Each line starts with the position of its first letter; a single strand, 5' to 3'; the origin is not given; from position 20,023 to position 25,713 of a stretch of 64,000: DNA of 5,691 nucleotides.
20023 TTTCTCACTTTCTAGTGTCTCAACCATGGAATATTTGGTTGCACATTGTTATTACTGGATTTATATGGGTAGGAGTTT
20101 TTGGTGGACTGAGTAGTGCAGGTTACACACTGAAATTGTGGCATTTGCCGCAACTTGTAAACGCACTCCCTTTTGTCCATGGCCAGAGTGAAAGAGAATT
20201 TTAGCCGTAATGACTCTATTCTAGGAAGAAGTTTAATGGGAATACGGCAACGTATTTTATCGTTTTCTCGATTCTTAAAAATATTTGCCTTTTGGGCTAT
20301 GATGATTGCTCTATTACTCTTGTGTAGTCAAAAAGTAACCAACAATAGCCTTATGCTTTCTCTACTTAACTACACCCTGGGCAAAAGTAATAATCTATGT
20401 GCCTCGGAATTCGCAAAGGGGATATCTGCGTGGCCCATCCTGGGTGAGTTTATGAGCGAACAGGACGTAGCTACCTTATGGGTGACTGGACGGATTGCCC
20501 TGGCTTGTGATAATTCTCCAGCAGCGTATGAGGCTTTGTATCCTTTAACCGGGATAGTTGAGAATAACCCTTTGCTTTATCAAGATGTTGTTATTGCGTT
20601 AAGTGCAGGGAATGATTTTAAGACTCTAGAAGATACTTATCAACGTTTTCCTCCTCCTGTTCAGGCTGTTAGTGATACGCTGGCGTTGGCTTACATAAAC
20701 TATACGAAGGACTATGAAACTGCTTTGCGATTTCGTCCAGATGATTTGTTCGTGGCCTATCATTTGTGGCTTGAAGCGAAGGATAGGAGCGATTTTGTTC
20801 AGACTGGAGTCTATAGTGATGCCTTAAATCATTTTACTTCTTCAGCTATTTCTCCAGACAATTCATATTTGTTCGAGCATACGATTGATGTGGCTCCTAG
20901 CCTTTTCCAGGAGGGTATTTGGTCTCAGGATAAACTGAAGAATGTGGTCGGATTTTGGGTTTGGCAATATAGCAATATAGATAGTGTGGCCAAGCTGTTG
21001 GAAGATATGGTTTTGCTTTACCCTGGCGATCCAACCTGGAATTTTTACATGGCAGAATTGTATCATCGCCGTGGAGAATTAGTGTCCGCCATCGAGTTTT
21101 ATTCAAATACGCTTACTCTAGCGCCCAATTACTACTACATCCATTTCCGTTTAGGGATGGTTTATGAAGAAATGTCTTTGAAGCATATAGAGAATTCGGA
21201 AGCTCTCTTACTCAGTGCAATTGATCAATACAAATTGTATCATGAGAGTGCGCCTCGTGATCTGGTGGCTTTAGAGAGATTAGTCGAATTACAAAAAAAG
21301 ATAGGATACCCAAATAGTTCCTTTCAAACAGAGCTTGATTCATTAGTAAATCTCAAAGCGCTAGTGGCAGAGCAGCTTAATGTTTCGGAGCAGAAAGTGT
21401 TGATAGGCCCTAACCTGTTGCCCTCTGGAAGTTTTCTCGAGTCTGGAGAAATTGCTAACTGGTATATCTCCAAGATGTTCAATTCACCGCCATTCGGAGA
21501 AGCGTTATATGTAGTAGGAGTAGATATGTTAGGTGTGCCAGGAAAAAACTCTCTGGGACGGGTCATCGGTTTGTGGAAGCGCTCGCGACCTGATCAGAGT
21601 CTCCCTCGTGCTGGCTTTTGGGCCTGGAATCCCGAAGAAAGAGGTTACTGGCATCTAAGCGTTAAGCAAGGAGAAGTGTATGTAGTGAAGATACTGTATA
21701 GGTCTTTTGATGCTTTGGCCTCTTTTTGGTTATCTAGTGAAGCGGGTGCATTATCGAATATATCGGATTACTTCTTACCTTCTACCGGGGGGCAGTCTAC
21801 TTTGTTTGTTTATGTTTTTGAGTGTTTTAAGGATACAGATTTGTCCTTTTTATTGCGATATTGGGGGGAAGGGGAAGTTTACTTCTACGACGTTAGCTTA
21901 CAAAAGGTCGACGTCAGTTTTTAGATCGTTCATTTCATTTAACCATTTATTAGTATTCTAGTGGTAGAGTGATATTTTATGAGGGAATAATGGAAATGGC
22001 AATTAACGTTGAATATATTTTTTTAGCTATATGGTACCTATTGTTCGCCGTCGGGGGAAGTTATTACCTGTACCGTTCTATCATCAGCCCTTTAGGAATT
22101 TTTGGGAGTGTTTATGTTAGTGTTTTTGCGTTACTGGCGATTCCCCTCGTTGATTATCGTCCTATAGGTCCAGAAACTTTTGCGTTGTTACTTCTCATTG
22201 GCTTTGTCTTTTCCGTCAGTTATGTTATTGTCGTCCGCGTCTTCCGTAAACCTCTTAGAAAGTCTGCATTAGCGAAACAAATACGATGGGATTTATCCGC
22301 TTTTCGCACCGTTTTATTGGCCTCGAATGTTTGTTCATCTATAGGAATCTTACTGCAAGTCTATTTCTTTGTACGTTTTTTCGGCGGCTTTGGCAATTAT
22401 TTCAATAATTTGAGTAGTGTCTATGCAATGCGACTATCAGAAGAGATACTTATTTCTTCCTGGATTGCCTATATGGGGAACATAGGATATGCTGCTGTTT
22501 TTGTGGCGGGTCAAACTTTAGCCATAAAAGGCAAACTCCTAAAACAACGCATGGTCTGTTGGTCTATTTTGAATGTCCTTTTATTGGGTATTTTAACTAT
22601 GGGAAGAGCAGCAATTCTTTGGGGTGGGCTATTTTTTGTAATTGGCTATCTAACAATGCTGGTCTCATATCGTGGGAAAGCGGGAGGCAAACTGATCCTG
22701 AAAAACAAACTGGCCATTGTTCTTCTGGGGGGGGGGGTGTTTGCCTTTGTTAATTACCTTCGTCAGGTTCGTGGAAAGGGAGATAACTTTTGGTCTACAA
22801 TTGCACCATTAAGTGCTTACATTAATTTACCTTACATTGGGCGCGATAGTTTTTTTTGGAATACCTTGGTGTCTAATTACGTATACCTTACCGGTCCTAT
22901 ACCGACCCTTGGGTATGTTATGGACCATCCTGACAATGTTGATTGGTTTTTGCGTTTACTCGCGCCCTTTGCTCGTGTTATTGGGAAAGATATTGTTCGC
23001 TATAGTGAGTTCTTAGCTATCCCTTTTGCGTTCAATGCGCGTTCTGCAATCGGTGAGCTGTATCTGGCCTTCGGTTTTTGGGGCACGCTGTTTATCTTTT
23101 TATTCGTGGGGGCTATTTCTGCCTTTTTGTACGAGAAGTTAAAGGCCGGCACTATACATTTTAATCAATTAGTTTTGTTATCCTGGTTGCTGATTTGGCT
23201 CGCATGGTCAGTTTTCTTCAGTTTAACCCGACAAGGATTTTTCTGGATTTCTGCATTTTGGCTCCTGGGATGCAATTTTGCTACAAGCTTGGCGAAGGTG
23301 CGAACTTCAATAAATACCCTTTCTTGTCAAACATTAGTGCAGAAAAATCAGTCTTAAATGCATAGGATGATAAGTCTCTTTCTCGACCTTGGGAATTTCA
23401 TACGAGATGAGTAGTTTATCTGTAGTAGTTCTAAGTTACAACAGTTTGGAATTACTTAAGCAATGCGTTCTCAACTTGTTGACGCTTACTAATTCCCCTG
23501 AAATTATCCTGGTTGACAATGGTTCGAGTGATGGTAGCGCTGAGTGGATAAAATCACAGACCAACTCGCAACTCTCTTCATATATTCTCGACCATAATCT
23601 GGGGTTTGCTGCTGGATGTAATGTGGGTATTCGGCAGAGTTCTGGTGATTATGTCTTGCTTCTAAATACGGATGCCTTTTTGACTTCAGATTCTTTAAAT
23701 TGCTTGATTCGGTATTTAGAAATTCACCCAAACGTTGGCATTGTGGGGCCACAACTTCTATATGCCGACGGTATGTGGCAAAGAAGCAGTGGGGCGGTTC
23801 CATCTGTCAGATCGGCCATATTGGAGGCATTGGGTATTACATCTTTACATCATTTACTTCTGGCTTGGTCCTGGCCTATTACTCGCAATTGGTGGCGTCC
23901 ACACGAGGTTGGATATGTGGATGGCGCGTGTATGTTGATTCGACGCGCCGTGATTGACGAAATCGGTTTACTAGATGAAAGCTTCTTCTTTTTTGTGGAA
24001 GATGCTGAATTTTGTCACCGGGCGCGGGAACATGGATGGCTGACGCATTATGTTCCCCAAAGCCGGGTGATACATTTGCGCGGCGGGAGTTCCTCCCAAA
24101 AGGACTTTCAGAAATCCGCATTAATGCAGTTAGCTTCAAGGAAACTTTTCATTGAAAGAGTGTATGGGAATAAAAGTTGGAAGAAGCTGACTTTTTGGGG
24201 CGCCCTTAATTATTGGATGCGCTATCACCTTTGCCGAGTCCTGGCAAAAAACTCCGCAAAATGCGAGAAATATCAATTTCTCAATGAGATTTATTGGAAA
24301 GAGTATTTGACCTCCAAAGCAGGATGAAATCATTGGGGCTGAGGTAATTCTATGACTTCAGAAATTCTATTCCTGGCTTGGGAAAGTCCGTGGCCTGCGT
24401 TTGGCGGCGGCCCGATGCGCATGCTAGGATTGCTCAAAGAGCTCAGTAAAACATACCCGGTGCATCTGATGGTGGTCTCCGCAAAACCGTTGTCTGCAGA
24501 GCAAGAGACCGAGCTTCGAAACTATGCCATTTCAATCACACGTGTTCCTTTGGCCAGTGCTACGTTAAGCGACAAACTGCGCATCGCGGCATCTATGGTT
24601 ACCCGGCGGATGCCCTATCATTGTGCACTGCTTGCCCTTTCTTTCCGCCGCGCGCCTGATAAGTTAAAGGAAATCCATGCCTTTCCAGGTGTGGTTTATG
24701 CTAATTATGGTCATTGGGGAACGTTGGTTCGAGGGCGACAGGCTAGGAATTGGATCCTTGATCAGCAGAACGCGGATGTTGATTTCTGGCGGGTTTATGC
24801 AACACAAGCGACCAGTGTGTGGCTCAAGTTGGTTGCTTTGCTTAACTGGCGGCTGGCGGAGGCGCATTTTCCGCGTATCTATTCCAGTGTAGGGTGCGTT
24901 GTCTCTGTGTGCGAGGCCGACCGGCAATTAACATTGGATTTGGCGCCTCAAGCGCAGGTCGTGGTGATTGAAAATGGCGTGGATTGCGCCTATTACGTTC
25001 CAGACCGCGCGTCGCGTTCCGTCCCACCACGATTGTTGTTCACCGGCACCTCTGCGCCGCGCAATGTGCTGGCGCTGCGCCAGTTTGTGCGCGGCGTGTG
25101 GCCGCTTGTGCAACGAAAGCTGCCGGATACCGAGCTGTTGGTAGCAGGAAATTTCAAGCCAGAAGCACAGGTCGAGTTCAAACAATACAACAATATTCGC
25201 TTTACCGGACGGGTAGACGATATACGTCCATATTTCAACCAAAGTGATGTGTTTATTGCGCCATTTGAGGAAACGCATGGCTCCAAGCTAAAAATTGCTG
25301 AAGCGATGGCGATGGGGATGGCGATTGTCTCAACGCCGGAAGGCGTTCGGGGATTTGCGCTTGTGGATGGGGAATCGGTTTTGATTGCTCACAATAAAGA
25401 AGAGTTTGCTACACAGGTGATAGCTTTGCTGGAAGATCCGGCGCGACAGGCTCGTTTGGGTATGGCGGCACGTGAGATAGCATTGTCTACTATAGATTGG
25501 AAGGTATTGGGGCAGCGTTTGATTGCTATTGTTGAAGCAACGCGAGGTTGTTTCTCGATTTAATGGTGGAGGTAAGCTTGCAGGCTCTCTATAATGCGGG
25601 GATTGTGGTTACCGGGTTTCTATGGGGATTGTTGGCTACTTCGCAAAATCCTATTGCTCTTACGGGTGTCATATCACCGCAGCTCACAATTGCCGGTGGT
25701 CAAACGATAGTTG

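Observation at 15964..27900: AT-richer ~12-kb cassette (FrhB-like, pyruvyl transferase, Wzx, TPR protein, Wzy-like, GT2, GT4, 760-aa hypothetical) inserted into a GC-rich glycan locus and bounded by an IS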

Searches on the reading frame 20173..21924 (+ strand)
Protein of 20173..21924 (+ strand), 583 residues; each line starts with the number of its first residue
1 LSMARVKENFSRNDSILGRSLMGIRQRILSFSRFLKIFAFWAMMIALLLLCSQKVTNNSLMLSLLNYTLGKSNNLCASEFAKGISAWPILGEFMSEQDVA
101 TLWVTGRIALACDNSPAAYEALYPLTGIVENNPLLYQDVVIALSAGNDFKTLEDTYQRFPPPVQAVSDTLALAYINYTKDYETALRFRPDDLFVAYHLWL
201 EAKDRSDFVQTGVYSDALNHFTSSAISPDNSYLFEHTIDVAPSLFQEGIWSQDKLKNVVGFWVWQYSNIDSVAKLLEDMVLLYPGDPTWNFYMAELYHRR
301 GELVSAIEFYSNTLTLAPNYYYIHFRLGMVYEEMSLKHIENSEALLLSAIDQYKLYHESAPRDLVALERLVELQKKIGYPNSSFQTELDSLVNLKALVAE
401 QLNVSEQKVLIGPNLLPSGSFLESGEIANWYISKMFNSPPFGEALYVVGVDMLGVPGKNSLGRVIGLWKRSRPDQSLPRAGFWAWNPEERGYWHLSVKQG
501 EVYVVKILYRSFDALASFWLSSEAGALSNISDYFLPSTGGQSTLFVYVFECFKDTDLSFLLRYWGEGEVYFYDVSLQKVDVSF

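Call 4: search_protein_families(library=pfam, proteins=[window:20173-21924:+], max_evalue=0.01)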
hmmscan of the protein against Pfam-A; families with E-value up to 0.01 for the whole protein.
window:20173-21924:+ (583 aa): 5 families
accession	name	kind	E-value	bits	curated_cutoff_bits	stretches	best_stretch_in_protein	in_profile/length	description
PF13414.12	TPR_11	-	2.1e-05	24.5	26.8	1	296-334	3-41/42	TPR repeat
PF00515.34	TPR_1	-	0.00011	22.3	27.8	0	292-320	6-34/34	Tetratricopeptide repeat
PF13428.12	TPR_14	-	0.0011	19.9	23.5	0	292-328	6-42/44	Tetratricopeptide repeat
PF07719.23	TPR_2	-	0.0013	19.1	27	0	290-320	4-34/34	Tetratricopeptide repeat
PF13431.12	TPR_17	-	0.0061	17.2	24.4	0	310-334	2-26/34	Tetratricopeptide repeat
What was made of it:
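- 20236..21924 (+): TPR-containing protein (562 aa; the ORF could start at 20173). Contains crossover J2 at 21206|21207. Weak TPR hits (call 4).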

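Call 42: search_protein_families(library=ncbifam, proteins=[window:20173-21924:+], max_evalue=0.01)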
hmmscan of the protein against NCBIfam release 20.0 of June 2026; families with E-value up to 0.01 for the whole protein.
window:20173-21924:+ (583 aa): 1 family
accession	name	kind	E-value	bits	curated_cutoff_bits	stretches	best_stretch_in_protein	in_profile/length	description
NF040959.1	MamA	equivalog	0.00065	19.2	200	1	273-351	57-133/204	magnetosome protein MamA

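Call 55: find_homologous_proteins(query=window:20236-21924:+)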
Query window:20236-21924:+ (562 aa): 6 proteins with E <= 0.001 among 8000 candidates.
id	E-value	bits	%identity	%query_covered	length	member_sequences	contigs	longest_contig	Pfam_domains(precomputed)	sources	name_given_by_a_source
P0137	1.4e-280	950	94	80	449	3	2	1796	PF13414.13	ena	-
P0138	4.6e-147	509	47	99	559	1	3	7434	-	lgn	-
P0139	3.8e-65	239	37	61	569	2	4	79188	PF14559.13,PF13414.13,PF00515.35,PF13432.13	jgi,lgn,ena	-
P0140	8.9e-56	208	31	87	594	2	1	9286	PF14559.13,PF13431.13,PF13432.13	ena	-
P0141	5.0e-49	186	30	85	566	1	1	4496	PF14559.13,PF13432.13,PF13428.13,PF07719.24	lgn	-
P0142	4.6e-20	90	26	70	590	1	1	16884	PF14559.13,PF13431.13,PF00515.35,PF13424.13,PF13432.13,PF13428.13,PF13181.13,PF07719.24,PF13174.13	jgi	-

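Call 56: find_encoding_contigs(protein=P0137, flank=10000, max_places=6)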
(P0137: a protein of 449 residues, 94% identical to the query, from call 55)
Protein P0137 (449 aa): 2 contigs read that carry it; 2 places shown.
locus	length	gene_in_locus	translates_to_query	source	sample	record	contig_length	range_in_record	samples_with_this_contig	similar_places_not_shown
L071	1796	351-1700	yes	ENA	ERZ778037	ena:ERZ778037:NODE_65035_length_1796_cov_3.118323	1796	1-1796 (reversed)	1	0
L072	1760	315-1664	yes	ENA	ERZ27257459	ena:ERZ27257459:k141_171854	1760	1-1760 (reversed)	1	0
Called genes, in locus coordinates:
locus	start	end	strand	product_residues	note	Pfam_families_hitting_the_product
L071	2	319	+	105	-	?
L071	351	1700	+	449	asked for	PF13414:TPR_11 (faint)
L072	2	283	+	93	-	?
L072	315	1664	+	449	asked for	PF13414:TPR_11 (faint)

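Call 57: find_encoding_contigs(protein=P0138, flank=10000, max_places=4)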
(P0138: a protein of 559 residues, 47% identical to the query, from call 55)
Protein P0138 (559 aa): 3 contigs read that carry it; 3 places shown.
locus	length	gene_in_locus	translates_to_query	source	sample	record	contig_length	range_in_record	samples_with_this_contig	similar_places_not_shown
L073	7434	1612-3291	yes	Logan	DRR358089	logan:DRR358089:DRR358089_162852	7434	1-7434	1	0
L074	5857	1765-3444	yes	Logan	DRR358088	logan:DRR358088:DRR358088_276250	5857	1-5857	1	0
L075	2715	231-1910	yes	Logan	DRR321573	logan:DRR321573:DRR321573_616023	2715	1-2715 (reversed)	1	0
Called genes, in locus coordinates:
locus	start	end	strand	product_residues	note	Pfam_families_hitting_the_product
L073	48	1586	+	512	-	-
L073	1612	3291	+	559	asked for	-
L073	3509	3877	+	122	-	-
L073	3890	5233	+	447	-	-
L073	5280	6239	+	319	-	PF00535:Glycos_transf_2, PF13641:Glyco_tranf_2_3, PF13632:Glyco_trans_2_3 (faint)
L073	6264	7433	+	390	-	?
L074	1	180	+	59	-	?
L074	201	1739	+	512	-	-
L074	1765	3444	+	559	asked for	-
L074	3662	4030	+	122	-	-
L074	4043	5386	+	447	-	-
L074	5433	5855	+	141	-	?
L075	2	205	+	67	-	?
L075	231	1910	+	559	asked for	-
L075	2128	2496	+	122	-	-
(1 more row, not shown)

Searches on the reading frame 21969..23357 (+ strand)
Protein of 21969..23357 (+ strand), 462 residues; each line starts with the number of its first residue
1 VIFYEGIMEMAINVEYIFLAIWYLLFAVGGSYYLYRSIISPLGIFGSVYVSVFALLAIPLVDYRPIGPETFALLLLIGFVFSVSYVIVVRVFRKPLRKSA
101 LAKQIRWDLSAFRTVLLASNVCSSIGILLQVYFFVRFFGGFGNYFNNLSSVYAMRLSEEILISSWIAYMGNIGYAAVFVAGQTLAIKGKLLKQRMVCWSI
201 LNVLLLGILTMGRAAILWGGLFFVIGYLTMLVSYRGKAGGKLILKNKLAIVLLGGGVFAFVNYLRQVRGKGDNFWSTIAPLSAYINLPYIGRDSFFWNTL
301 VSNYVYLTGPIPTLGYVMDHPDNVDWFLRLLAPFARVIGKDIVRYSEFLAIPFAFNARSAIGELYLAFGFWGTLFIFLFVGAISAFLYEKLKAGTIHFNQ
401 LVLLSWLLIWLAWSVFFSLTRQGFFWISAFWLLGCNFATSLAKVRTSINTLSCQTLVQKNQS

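Call 4: search_protein_families(library=pfam, proteins=[window:21969-23357:+], max_evalue=0.01)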
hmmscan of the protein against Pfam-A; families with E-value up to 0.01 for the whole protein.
window:21969-23357:+ (462 aa): 0 families

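Call 42: search_protein_families(library=ncbifam, proteins=[window:21969-23357:+], max_evalue=0.01)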
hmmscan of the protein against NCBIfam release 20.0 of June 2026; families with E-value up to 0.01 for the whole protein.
window:21969-23357:+ (462 aa): 1 family
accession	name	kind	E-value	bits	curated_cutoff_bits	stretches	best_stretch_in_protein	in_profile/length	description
TIGR04370.1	glyco_rpt_poly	subfamily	2.3e-16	59.8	40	1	32-432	2-392/396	oligosaccharide repeat unit polymerase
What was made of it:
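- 21990..23357 (+): Wzy repeat-unit polymerase, inside the diverged core 21207-24033. TIGR04370 59.8 bits against a cut-off of 40 (call 42).
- On Wzx/Wzy-dependent polysaccharide locus: TIGR04370 59.8 bits against a cut-off of 40 for 21969-23357 (call 42)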

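Call 53: find_encoding_contigs(protein=window:21990-23357:+, flank=10000, max_places=10)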
Protein window:21990-23357:+ (455 aa): 10 contigs read that carry it; 7 places shown.
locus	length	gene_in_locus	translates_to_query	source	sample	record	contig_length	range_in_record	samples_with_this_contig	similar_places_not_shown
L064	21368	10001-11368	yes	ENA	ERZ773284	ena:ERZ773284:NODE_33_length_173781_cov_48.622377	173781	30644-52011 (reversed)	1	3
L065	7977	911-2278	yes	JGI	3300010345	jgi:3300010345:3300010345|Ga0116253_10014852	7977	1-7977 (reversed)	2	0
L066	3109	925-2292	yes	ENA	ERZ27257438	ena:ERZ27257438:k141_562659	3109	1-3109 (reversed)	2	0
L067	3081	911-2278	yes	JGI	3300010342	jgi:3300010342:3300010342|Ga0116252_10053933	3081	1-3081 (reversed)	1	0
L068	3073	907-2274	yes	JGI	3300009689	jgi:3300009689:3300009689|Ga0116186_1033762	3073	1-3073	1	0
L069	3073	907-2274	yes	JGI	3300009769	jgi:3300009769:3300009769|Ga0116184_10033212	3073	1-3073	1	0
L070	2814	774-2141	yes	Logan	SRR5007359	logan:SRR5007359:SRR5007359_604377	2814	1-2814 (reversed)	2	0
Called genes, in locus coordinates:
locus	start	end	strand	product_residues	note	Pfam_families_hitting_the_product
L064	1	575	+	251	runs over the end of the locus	PF12644:DUF3782, PF07788:PDDEXK_10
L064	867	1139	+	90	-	-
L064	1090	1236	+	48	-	-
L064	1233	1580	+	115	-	-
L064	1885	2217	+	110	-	PF01909:NTP_transf_2, PF18765:Polbeta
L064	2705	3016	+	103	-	-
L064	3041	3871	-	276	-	PF13612:DDE_Tnp_1_3, PF01609:DDE_Tnp_1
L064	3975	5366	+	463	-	PF04422:FrhB_FdhB_N, PF04432:FrhB_FdhB_C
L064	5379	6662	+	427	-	PF04230:PS_pyruv_trans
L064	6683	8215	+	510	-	-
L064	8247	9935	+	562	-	PF13414:TPR_11 (faint)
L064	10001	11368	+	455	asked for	-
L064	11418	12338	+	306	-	PF00535:Glycos_transf_2, PF10111:Glyco_tranf_2_2, PF13641:Glyco_tranf_2_3, PF13632:Glyco_trans_2_3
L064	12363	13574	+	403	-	PF13692:Glyco_trans_1_4, PF00534:Glycos_transf_1, PF13524:Glyco_trans_1_2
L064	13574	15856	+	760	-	-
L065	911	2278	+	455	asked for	-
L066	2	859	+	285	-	?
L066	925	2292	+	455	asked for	-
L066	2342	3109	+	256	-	?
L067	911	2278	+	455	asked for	-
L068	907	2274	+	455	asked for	-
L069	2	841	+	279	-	?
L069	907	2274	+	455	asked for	-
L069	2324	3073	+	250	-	?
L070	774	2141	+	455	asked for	-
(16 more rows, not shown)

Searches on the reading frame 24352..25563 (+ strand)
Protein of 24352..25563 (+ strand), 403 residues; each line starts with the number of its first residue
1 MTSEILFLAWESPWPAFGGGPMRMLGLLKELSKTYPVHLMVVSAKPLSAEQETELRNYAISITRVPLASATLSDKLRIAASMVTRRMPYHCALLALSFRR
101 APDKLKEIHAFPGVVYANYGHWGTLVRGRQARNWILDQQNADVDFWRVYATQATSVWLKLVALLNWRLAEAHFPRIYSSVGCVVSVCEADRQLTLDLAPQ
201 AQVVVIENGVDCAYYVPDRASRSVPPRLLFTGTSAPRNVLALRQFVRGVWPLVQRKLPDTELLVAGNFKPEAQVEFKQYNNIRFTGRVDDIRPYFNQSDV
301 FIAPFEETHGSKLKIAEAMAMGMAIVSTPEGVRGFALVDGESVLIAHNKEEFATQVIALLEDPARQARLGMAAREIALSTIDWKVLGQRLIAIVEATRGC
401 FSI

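Call 4: search_protein_families(library=pfam, proteins=[window:24352-25563:+], max_evalue=0.01)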
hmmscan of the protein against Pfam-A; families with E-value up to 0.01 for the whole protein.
window:24352-25563:+ (403 aa): 4 families
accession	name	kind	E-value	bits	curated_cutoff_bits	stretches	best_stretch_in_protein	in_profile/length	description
PF13692.12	Glyco_trans_1_4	-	6.6e-25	88.5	27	1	226-362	2-142/142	Glycosyl transferases group 1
PF00534.26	Glycos_transf_1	-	2.1e-13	50.6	26.4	1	251-375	38-171/172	Glycosyl transferases group 1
PF13524.12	Glyco_trans_1_2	-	3.4e-10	40.5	25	1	255-384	10-136/144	Glycosyl transferase-like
PF13439.12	Glyco_transf_4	-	0.0012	19.3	28.5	0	164-213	118-169/170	Glycosyltransferase Family 4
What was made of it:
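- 24352..25563 (+): GT4 glycosyltransferase 'GT4a' (GC 0.52), conserved next to the anchor GT in relatives. Pfam (call 4).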

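Call 42: search_protein_families(library=ncbifam, proteins=[window:24352-25563:+], max_evalue=0.01)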
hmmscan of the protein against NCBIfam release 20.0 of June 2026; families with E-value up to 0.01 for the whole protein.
window:24352-25563:+ (403 aa): 14 families
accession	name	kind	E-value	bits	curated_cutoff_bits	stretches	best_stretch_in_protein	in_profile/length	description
TIGR03087.1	stp1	hypoth_equivalog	8.4e-48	163.5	316.65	1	5-395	1-395/397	TIGR03087 family PEP-CTERM/XrtA system glycosyltransferase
TIGR03999.1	thiol_BshA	equivalog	5.2e-09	35.5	273.7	1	183-381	148-357/375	N-acetyl-alpha-D-glucosaminyl L-malate synthase BshA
TIGR03088.1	stp2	hypoth_equivalog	4.4e-08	32.6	409.05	1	199-388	158-364/374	TIGR03088 family PEP-CTERM/XrtA system glycosyltransferase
NF053513.1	Gtran_IagA_BgsA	equivalog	1.5e-06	27.5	460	1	172-378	98-313/333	LTA glycolipid anchor biosynthesis glycosyltransferase, IagA/BgsA family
NF041876.1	EPS_EpsE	equivalog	1.8e-06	27.5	400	1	281-378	277-377/389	exopolysaccharide biosynthesis GT4 family glycosyltransferase EpsE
TIGR04063.1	stp3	hypoth_equivalog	5.6e-06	25.5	442.05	1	167-386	145-384/397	TIGR04063 family PEP-CTERM/XrtA system glycosyltransferase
TIGR03449.1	mycothiol_MshA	equivalog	2.8e-05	23.2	462.5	1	293-390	299-396/406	D-inositol-3-phosphate glycosyltransferase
TIGR02149.1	glgA_Coryne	subfamily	4.2e-05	22.9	302.4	1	183-393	148-386/391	glycogen synthase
NF038295.1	EPS_HpsP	equivalog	0.00021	20.4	550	1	295-394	285-384/388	hormogonium polysaccharide biosynthesis glycosyltransferase HpsP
NF053787.1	GlcN_PG_synth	equivalog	0.00029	19.8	480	1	174-391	138-353/361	N-acetylglucosaminyl phosphatidylglycerol synthase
NF038229.1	Glyco4_Geo_Pelo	equivalog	0.002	17.2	400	1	291-394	231-333/338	GPMC system family 4 glycosyltransferase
NF049987.1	DaglGlyslTfaseDgs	equivalog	0.0049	15.8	500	1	172-362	94-295/332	processive diacylglycerol alpha-glucosyltransferase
NF041139.1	TreT_Thcocales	equivalog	0.0062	15.4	775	1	297-375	313-390/412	trehalose synthase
NF038011.1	PelF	equivalog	0.0099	15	100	0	176-269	254-347/489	GT4 family glycosyltransferase PelF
